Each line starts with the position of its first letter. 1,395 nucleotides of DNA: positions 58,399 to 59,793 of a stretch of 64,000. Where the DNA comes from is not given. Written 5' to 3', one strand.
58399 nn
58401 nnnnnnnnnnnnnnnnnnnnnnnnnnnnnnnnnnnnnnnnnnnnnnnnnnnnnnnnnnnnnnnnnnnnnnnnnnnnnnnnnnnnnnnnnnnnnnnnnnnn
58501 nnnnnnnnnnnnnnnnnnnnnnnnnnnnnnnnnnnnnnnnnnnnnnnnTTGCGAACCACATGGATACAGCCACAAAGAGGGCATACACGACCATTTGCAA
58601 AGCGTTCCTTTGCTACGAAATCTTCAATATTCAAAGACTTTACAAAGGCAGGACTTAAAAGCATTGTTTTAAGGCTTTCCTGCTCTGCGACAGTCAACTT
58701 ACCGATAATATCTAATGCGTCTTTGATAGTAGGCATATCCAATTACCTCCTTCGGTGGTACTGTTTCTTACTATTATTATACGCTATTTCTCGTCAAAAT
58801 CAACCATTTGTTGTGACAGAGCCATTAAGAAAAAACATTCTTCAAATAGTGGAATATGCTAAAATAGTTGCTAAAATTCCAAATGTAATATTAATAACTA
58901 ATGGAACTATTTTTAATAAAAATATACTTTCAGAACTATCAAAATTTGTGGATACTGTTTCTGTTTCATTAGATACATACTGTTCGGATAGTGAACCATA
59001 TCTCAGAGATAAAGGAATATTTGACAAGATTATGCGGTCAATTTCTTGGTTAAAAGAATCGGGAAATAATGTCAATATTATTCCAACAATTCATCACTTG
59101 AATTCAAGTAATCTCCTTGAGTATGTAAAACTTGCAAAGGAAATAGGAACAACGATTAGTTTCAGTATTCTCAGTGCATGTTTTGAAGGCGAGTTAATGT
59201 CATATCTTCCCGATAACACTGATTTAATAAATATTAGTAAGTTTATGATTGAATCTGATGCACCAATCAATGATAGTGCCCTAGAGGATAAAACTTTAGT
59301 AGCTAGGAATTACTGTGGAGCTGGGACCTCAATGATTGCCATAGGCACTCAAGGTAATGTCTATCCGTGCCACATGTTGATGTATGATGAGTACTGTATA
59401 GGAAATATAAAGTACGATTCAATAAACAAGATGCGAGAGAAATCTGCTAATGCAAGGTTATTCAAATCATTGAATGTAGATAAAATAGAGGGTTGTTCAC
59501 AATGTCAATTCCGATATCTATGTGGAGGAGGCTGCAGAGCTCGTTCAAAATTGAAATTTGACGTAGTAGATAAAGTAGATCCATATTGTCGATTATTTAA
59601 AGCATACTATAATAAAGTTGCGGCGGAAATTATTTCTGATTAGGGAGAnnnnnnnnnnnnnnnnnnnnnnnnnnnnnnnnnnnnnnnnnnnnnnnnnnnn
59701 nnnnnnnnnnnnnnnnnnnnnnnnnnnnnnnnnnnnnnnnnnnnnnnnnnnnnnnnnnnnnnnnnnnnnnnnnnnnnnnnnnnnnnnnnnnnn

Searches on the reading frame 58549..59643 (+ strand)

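Call 101: search_protein_families(library=pfam, proteins=[window:58549-59643:+], max_evalue=0.001)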
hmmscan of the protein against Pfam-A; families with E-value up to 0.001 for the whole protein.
window:58549-59643:+ (364 aa): 2 families
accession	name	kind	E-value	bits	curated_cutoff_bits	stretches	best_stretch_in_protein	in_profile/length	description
PF04055.27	Radical_SAM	-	4e-08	34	29.5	1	93-195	58-165/166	Radical SAM superfamily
PF13186.11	SPASM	-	7e-08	33.1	21.5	1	256-320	1-67/67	Iron-sulfur cluster-binding domain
